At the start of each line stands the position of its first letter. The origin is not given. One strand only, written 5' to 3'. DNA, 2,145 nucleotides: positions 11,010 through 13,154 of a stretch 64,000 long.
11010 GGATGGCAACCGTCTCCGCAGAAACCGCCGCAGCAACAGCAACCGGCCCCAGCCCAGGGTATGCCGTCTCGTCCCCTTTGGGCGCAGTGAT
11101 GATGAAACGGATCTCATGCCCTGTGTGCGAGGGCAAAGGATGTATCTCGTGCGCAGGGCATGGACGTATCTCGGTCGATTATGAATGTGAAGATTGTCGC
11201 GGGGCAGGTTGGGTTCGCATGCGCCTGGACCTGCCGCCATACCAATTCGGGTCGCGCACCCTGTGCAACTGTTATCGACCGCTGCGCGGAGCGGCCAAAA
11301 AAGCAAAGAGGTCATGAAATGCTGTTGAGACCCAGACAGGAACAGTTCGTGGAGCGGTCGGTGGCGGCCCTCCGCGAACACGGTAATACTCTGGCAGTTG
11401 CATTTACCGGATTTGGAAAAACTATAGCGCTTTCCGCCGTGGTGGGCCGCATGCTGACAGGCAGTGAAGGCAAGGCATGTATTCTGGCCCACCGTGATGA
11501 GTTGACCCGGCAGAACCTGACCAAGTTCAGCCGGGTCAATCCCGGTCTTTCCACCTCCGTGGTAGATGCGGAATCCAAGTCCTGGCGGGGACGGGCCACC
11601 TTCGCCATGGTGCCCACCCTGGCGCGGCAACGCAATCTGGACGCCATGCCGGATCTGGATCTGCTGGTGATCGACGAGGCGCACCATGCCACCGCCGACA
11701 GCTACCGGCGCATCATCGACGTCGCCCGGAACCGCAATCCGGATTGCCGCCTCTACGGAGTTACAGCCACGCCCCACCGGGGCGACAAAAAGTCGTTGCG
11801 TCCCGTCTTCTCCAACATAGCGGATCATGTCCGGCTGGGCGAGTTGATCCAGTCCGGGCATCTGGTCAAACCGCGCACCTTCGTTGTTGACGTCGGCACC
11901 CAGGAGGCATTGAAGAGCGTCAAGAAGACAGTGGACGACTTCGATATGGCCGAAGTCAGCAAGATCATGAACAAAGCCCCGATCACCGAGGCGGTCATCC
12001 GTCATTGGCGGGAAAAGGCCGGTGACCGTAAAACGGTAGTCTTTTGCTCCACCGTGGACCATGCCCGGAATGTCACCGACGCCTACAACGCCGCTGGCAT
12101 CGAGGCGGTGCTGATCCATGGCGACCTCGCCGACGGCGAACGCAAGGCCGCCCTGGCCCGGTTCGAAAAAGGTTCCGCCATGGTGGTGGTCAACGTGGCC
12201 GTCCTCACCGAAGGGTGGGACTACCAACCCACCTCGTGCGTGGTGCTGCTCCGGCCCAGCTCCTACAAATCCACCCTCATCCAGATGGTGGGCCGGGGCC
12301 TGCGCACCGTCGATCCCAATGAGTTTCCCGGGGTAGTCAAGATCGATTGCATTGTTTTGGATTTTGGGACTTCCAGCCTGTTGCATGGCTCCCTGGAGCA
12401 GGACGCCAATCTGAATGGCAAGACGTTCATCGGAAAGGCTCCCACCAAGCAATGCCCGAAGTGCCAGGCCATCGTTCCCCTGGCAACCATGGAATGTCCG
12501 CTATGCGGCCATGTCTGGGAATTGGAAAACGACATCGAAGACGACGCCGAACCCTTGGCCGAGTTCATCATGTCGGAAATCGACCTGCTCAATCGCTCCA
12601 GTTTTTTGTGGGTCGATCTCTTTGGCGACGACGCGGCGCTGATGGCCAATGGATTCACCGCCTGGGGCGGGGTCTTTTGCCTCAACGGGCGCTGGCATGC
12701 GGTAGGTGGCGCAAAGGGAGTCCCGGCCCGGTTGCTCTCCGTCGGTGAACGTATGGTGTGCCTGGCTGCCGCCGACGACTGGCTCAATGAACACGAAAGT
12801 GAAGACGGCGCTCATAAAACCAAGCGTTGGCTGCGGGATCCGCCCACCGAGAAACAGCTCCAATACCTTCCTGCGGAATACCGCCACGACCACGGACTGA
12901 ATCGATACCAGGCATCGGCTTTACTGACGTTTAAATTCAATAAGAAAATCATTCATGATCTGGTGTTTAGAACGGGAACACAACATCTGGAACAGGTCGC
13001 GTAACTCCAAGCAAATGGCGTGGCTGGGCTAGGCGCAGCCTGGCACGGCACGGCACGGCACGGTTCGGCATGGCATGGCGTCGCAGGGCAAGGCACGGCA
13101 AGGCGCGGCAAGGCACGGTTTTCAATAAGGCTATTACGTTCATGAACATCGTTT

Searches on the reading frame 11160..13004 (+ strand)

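Call 68: search_protein_families(library=pfam, proteins=[window:11160-13004:+], max_evalue=0.00001)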
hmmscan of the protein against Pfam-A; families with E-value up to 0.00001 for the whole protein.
window:11160-13004:+ (614 aa): 4 families
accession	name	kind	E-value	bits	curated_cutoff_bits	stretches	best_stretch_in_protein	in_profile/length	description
PF04851.21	ResIII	-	2.9e-20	73.2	22.5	1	54-207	2-164/164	Type III restriction enzyme, res subunit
PF00271.37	Helicase_C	-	1.6e-14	54.5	23.5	1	283-382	10-108/110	Helicase conserved C-terminal domain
PF10571.15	UPF0547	-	2.5e-11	43.9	29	1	430-454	1-25/26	Uncharacterised protein family UPF0547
PF00270.35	DEAD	-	2.2e-10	41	26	1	67-207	7-162/167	DEAD/DEAH box helicase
